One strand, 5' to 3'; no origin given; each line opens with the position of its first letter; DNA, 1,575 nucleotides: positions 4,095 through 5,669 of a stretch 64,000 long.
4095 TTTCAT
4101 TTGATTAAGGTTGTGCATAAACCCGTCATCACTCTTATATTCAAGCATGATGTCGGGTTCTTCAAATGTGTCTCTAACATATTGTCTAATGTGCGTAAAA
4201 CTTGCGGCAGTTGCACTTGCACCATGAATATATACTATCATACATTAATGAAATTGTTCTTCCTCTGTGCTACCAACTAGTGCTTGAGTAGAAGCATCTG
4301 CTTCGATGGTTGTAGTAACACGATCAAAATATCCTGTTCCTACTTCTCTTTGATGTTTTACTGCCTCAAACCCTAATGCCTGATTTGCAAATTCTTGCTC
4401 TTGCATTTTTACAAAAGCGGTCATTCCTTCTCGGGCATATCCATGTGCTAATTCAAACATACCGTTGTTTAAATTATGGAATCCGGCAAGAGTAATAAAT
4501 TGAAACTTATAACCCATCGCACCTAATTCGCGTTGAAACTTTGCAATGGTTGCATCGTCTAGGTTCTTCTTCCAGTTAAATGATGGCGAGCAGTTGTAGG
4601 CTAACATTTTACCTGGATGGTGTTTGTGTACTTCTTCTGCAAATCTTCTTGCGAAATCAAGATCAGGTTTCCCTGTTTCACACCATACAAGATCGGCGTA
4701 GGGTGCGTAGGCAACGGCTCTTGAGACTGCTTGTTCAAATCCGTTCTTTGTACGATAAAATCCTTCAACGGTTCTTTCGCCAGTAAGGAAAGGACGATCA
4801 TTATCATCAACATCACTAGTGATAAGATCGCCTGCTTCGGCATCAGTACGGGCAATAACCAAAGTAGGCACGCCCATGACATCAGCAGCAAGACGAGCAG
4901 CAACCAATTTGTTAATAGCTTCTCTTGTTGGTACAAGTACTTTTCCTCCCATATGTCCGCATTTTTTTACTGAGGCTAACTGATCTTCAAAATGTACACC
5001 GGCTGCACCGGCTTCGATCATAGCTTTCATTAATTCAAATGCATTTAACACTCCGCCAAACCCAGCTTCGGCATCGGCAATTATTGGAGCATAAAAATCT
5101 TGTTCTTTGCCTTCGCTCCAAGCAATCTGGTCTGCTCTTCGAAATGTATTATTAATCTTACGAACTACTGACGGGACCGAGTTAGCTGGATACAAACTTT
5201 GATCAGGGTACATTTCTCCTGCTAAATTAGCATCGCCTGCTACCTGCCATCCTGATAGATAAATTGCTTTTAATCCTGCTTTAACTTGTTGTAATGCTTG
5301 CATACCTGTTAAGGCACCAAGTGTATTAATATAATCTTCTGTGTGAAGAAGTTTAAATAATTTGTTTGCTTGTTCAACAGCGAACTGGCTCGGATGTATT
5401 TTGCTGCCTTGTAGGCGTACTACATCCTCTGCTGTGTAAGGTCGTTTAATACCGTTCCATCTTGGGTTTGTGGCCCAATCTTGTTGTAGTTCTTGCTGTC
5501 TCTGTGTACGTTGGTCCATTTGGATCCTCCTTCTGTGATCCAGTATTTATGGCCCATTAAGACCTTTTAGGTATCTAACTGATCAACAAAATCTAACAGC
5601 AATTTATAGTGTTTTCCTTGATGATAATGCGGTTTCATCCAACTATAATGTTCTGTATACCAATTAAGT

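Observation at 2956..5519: Lipid and central-carbon auxiliary genes: isocitrate lyase with a fatty-acid desaturase and a lipase-like hydrolase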

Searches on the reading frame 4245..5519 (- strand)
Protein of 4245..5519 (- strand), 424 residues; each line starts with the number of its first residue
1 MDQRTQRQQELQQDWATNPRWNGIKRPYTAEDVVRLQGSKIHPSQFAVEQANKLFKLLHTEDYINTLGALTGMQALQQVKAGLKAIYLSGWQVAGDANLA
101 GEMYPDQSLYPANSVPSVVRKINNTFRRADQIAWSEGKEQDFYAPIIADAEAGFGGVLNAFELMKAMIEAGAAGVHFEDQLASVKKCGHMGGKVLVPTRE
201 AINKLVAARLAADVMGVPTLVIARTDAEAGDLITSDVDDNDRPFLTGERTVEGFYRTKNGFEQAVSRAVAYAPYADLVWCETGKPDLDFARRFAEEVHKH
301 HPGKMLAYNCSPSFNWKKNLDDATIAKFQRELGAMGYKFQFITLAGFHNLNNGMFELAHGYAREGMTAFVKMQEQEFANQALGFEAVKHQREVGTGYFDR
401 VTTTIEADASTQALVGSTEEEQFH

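Call 3: search_protein_families(library=pfam, proteins=[window:4245-5519:-], max_evalue=0.01)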
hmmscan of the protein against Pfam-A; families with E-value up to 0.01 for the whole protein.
window:4245-5519:- (424 aa): 2 families
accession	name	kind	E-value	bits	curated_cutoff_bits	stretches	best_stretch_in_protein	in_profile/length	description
PF00463.27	ICL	-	5.9e-106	355.5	26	2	13-247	6-253/526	Isocitrate lyase family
PF13714.12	PEP_mutase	-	6.6e-16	59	31.5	1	75-280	22-176/240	Phosphoenolpyruvate phosphomutase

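Call 4: search_protein_families(library=ncbifam, proteins=[window:4245-5519:-], max_evalue=0.01)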
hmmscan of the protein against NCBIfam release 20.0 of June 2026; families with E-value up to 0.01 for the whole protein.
window:4245-5519:- (424 aa): 6 families
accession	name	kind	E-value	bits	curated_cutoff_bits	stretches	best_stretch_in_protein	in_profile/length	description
NF011645.0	PRK15063.1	equivalog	1.6e-234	778.5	562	1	3-423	5-428/430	isocitrate lyase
TIGR01346.1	isocit_lyase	equivalog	4.8e-186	619.2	275.9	2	9-247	2-254/527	isocitrate lyase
NF005074.0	PRK06498.1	equivalog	1.8e-43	148.9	446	4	143-232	178-268/531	isocitrate lyase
TIGR02317.1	prpB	equivalog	2.3e-29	102.5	354.4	1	52-235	3-162/285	methylisocitrate lyase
NF008455.0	PRK11320.1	equivalog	4.5e-22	78.6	353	1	52-238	9-172/295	methylisocitrate lyase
TIGR02319.1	CPEP_Pphonmut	equivalog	1.5e-10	40.8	420.05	1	144-228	78-159/294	carboxyvinyl-carboxyphosphonate phosphorylmutase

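Call 8: search_dna_similar(query=window:4245-5519:-, collection=phages, mode=protein, max_rows=30)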
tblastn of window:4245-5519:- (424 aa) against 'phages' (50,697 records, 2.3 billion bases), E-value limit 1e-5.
Records with a match: 9; places in all: 9; records where one place covers at least 80% of the query: 5.
Best place of each record, by identity: 60-80% 4; <60% 5.
By first word of the organism name: Acinetobacter 4; Salmonella 3; Escherichia 1; Phage 1.
By host as written in the record: - 5; Homo sapiens 2; Salmonella enterica subsp. enterica serovar Kentucky 1; Escherichia coli O157:H7 ATCC 43895 1.
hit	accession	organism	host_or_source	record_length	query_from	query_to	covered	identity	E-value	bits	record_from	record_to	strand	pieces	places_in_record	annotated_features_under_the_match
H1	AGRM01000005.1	Salmonella enterica subsp. houtenae str. ATCC BAA-1581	Homo sapiens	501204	14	423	97%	70.1%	0e+0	593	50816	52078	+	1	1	isocitrate lyase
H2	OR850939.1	Salmonella phage S.Kent 1-2-1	Salmonella enterica subsp. enterica ...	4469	14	423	97%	69.7%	0e+0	591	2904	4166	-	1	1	record has no annotation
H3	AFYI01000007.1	Salmonella enterica subsp. enterica serovar Infantis str. ...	Homo sapiens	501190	14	423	97%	69.4%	0e+0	590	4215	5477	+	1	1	isocitrate lyase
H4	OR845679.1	Escherichia phage ECO95 1-6-1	Escherichia coli O157:H7 ATCC 43895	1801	64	423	85%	72.9%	0e+0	549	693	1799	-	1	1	record has no annotation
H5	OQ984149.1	Phage C48C1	-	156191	25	423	94%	57.8%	1e-144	461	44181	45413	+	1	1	hypothetical protein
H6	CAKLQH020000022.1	Acinetobacter phage MD-2021a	not known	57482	63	399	79%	29.2%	4e-32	135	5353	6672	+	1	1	aceA: isocitrate lyase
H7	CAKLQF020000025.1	Acinetobacter phage MD-2021a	not known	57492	63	399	79%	29.2%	4e-32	135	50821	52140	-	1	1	aceA: isocitrate lyase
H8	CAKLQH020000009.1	Acinetobacter phage MD-2021a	not known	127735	46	365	75%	26.5%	7e-13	77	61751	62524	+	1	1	prpB: methylisocitrate lyase | csiR_2: transcriptional regulator, GntR family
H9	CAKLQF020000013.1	Acinetobacter phage MD-2021a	not known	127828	46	365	75%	26.5%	7e-13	77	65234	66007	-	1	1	prpB: methylisocitrate lyase | csiR_2: transcriptional regulator, GntR family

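Call 10: search_protein_families(library=phrogs, proteins=[window:4245-5519:-], max_evalue=0.001)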
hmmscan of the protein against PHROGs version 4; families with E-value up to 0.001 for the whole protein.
window:4245-5519:- (424 aa): 0 families

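Call 11: get_annotated_region(hit=H5, flank=8000)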
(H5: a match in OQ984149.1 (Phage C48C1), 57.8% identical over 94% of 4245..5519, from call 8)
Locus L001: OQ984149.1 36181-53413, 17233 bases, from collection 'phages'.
description: Phage C48C1, complete genome.
organism: Phage C48C1 (NCBI taxid 3053735)
taxonomy: Viruses; Duplodnaviria; Heunggongvirae; Uroviricota; Caudoviricetes; Kyanoviridae
host: -; source: -; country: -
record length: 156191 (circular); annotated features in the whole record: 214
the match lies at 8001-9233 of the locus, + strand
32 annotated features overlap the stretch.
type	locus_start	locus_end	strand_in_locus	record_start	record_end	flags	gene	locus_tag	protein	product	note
CDS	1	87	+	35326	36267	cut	-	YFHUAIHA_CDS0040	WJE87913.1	nucleotide-sugar epimerase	-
CDS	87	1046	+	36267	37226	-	-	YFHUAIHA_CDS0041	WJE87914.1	UDP-glucose dehydrogenase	-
CDS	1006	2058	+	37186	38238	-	-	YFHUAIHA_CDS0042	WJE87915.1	DNA repair protein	-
CDS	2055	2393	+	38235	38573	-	-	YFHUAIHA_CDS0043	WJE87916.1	hypothetical protein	-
CDS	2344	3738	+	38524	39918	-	-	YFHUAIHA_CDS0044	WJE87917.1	DnaB-like replicative helicase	-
CDS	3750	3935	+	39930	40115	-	-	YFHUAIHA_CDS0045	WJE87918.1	hypothetical protein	-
CDS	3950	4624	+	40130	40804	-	-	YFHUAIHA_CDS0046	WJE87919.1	hypothetical protein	-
CDS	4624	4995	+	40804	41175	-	-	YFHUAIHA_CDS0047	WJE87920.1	NifU-like Fe-S cluster assembly protein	-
CDS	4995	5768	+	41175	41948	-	-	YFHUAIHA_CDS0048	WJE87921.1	hypothetical protein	-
CDS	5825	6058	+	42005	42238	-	-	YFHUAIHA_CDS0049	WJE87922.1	hypothetical protein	-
CDS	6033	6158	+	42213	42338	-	-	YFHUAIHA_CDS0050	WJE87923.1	hypothetical protein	-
CDS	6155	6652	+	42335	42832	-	-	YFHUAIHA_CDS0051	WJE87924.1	endolysin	-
CDS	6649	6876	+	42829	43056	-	-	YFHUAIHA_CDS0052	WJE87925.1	hypothetical protein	-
CDS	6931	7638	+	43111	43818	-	-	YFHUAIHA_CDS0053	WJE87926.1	hypothetical protein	-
CDS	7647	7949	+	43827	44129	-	-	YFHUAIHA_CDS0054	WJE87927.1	hypothetical protein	-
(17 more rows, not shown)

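Call 13: find_homologous_proteins(query=window:4245-5519:-, max_evalue=1e-20)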
Query window:4245-5519:- (424 aa): 8000 proteins with E <= 1e-20 among 8000 candidates; the best 120 are listed.
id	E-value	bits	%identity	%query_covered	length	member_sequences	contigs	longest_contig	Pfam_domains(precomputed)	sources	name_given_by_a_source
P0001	6.9e-287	969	100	100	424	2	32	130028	PF13714.13,PF00463.28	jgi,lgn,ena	jgi:isocitrate lyase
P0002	3.1e-266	901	91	100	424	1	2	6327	PF13714.13,PF00463.28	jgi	jgi:isocitrate lyase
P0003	3.5e-266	901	92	100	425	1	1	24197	PF13714.13,PF00463.28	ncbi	-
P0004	2.1e-265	898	91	100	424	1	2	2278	PF13714.13,PF00463.28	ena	-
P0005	2.3e-264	895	91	100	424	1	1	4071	PF13714.13,PF00463.28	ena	-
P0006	3.7e-261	884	90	100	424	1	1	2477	PF13714.13,PF00463.28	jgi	jgi:isocitrate lyase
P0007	9.0e-261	883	90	100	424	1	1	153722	PF13714.13,PF00463.28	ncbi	-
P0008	2.8e-260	881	89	100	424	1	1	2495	PF13714.13,PF00463.28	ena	-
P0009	2.0e-259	878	89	100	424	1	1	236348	PF13714.13,PF00463.28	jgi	-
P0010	3.2e-259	878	89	100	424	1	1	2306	PF13714.13,PF00463.28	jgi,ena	-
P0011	3.7e-259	878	89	100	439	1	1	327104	PF13714.13,PF00463.28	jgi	jgi:isocitrate lyase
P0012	4.5e-259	877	89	100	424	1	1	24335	PF13714.13,PF00463.28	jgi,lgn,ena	jgi:isocitrate lyase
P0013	5.7e-259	877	89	100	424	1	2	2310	PF13714.13,PF00463.28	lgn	-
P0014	7.9e-259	876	89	100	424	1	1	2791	PF13714.13,PF00463.28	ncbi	-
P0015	1.6e-258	875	89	100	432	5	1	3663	PF13714.13,PF00463.28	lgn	-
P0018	2.8e-258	875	89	100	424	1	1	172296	PF13714.13,PF00463.28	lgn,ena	-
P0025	1.8e-257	872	89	100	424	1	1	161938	PF13714.13,PF00463.28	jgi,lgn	-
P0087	5.0e-249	844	86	99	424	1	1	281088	PF13714.13,PF00463.28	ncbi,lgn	-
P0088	3.2e-248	842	86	100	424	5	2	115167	PF13714.13,PF00463.28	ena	-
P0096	5.9e-245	831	84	100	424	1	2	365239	PF13714.13,PF00463.28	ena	-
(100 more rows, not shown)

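Call 14: find_encoding_contigs(protein=window:4245-5519:-, flank=10000, max_places=10)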
Protein window:4245-5519:- (424 aa): 24 contigs read that carry it; 3 places shown.
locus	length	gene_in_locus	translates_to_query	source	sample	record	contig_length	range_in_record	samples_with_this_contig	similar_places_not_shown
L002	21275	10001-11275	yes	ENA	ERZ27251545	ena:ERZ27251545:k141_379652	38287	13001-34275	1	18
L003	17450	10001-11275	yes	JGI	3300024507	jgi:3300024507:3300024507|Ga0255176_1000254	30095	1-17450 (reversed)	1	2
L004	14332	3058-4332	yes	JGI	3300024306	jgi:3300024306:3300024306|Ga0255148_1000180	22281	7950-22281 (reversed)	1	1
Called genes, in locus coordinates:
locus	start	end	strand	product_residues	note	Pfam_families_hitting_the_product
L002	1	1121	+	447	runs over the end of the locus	-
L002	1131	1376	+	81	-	-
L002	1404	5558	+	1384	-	-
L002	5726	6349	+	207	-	-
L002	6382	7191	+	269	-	PF01223:Endonuclease_NS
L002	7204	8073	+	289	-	-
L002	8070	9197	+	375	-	-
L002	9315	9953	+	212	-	PF09825:BPL_N, PF00117:GATase, PF07685:GATase_3 (faint)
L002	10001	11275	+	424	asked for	PF00463:ICL, PF13714:PEP_mutase, PF00463:ICL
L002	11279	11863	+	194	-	-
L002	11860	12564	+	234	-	PF00487:FA_desaturase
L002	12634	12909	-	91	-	-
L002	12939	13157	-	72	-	-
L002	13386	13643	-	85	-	-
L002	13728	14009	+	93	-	-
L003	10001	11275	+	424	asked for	PF00463:ICL, PF13714:PEP_mutase, PF00463:ICL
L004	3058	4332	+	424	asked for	PF00463:ICL, PF13714:PEP_mutase, PF00463:ICL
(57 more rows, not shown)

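Call 15: find_related_loci(query=window:4245-5519:-, collection=genome_contigs, flank=6000)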
Query window:4245-5519:- (424 aa) in genome_contigs; peptide patterns used: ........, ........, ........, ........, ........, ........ (x = any residue, [..] = any of these).
600 stretches matched a pattern (row limit reached: there are more); 597 encode a relative of the query (tblastn E <= 1e-3); the best 80 are kept; 80 distinct loci.
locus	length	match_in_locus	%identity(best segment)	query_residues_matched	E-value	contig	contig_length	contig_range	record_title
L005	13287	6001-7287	77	1-423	0e+0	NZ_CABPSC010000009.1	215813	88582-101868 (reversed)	Pandoraea nosoerga strain LMG 31109, whole genome shotgun sequence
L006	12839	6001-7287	75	1-423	0e+0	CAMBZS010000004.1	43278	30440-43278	MAG: Bordetella parapertussis isolate LE-05nov19-294 genome assembly, contig: LE-05nov19-C762, whole genome shotgun sequ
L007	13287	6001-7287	77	1-423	0e+0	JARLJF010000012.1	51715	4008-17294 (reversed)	MAG: Pandoraea sp. isolate MAG_BA404 MetaBAT2_Bin_404_Anoxic_k141_82019, whole genome shotgun sequence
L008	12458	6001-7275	77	1-423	0e+0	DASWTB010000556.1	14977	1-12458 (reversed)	MAG TPA_asm: Pseudoduganella sp. isolate SMAG_U3564 k141_216600, whole genome shotgun sequence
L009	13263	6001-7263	77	4-423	0e+0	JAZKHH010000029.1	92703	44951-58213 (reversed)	MAG: Pseudomonadota bacterium isolate DC_RB_04_SPN110320-bin082 DCRB04SPN_B082_0_000000000029, whole genome shotgun sequ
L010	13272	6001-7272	77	1-423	0e+0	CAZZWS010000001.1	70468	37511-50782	MAG: Beijerinckiaceae bacterium isolate Green_Q.bin.1 genome assembly, contig: NODE_7_length_70468_cov_6.493020, whole g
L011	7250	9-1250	79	11-423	0e+0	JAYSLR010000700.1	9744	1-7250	MAG: Rhizobacter sp. isolate GFS_10486 GFS_10486_699, whole genome shotgun sequence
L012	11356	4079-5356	76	1-423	0e+0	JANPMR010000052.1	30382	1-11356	MAG: Rubrivivax sp. isolate VAR_87_metabat_96 VAR_87_k141_2174447, whole genome shotgun sequence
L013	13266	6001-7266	77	3-423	0e+0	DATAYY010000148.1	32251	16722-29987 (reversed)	MAG TPA_asm: Caldimonas sp. isolate SMAG_U5691 k141_184979, whole genome shotgun sequence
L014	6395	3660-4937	76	1-424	0e+0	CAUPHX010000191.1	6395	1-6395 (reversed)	MAG: uncultured Deefgea sp. isolate m08-metabat.12 genome assembly, contig: m08-c947, whole genome shotgun sequence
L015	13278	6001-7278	77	1-423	0e+0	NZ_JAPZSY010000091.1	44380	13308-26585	MAG: Inhella sp. isolate LE19-195.1D c_000000000739, whole genome shotgun sequence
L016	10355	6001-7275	78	1-423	0e+0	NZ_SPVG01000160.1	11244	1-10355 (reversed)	Duganella callida strain DN04 EFN1C9WQ0C, whole genome shotgun sequence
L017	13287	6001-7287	76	1-423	0e+0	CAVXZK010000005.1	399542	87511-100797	MAG: uncultured beta proteobacterium isolate MFD09779.bin.1.242 genome assembly, contig: contig_29927, whole genome shot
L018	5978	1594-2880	76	1-423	0e+0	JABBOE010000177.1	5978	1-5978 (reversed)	MAG: Proteobacteria bacterium isolate G2_65 NODE_6600_length_5978_cov_6.64207, whole genome shotgun sequence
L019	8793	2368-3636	77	2-423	0e+0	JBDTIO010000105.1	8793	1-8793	MAG: Caldimonas sp. isolate cluster2_bin.30 k127_5074380, whole genome shotgun sequence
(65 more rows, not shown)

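Call 16: find_related_loci(query=window:4245-5519:-, collection=viral_contigs, flank=8000)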
Query window:4245-5519:- (424 aa) in viral_contigs; peptide patterns used: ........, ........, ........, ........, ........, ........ (x = any residue, [..] = any of these).
120 stretches matched a pattern; 113 encode a relative of the query (tblastn E <= 1e-3); the best 80 are kept; 80 distinct loci.
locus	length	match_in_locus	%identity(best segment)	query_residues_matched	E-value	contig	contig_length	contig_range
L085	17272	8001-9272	89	1-424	0e+0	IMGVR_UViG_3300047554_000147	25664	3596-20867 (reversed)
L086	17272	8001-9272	88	1-424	0e+0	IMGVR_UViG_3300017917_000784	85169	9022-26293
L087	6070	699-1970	89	1-424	0e+0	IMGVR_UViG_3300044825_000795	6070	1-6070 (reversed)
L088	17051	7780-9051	88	1-424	0e+0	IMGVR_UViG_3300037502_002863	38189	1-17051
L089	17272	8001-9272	88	1-424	0e+0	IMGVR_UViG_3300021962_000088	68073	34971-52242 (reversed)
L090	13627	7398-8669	88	1-424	0e+0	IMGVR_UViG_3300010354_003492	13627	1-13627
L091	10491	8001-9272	87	1-424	0e+0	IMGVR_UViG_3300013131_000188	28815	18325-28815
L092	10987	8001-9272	87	1-424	0e+0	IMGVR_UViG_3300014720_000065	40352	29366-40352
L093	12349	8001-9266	88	4-424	0e+0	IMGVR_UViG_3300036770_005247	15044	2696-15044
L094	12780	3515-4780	88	4-424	0e+0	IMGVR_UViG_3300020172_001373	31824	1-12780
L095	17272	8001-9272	89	1-424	0e+0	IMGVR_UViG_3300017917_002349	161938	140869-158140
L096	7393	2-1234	90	15-424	0e+0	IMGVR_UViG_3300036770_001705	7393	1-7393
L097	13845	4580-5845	87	4-424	0e+0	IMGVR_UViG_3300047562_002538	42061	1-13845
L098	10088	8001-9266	87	4-424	0e+0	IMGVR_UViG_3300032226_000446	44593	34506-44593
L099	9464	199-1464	87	4-424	0e+0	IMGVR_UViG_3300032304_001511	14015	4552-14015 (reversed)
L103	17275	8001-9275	81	1-424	0e+0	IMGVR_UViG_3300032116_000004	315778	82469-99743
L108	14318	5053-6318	79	4-424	0e+0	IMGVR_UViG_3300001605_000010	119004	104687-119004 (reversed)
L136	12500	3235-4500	75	4-424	0e+0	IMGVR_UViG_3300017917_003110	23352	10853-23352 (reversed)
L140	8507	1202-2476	73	1-424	0e+0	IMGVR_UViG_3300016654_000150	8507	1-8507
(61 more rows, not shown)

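Call 23: search_solved_structures(query=window:4245-5519:-, show_alignments=2, max_evalue=1e-30)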
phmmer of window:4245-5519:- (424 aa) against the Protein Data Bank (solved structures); distinct sequences matched with E-value up to 1e-30: 23.
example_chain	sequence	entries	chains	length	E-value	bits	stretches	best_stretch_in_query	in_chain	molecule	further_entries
3i4e_A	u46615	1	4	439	1.5e-219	732.2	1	4-423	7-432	Isocitrate lyase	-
6lrp_A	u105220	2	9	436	4.5e-193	645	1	5-424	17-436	Isocitrate lyase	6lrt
7cmx_A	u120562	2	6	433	4.4e-192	641.8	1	4-423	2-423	Isocitrate lyase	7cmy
1igw_A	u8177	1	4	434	1.2e-189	633.7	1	2-423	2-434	Isocitrate lyase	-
5dql_A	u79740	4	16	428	4.6e-188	628.6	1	8-424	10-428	Isocitrate lyase 1 | Isocitrate lyase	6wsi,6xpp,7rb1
1f61_A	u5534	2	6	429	4.6e-188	628.5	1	8-424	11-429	ISOCITRATE LYASE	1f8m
6vb9_A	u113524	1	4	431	4.7e-188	628.5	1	8-424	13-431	Isocitrate lyase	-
7cp1_A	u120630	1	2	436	4.9e-188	628.5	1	8-424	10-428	Isocitrate lyase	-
3lg3_A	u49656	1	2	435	1.1e-187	627.2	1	3-423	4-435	Isocitrate lyase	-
1f8i_A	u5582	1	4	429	1.4e-186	623.6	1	8-424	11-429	ISOCITRATE LYASE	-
6c4a_A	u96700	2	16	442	2.1e-186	623.1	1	8-424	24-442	Isocitrate lyase 1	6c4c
3e5b_A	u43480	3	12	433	4.9e-179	598.8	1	18-423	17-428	isocitrate lyase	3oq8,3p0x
7rbx_A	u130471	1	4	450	5.1e-179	598.7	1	17-423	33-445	Isocitrase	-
3eol_A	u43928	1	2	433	4.4e-178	595.7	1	18-423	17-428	isocitrate lyase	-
5e9g_A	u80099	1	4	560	1.4e-88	300.9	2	10-247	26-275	Isocitrate lyase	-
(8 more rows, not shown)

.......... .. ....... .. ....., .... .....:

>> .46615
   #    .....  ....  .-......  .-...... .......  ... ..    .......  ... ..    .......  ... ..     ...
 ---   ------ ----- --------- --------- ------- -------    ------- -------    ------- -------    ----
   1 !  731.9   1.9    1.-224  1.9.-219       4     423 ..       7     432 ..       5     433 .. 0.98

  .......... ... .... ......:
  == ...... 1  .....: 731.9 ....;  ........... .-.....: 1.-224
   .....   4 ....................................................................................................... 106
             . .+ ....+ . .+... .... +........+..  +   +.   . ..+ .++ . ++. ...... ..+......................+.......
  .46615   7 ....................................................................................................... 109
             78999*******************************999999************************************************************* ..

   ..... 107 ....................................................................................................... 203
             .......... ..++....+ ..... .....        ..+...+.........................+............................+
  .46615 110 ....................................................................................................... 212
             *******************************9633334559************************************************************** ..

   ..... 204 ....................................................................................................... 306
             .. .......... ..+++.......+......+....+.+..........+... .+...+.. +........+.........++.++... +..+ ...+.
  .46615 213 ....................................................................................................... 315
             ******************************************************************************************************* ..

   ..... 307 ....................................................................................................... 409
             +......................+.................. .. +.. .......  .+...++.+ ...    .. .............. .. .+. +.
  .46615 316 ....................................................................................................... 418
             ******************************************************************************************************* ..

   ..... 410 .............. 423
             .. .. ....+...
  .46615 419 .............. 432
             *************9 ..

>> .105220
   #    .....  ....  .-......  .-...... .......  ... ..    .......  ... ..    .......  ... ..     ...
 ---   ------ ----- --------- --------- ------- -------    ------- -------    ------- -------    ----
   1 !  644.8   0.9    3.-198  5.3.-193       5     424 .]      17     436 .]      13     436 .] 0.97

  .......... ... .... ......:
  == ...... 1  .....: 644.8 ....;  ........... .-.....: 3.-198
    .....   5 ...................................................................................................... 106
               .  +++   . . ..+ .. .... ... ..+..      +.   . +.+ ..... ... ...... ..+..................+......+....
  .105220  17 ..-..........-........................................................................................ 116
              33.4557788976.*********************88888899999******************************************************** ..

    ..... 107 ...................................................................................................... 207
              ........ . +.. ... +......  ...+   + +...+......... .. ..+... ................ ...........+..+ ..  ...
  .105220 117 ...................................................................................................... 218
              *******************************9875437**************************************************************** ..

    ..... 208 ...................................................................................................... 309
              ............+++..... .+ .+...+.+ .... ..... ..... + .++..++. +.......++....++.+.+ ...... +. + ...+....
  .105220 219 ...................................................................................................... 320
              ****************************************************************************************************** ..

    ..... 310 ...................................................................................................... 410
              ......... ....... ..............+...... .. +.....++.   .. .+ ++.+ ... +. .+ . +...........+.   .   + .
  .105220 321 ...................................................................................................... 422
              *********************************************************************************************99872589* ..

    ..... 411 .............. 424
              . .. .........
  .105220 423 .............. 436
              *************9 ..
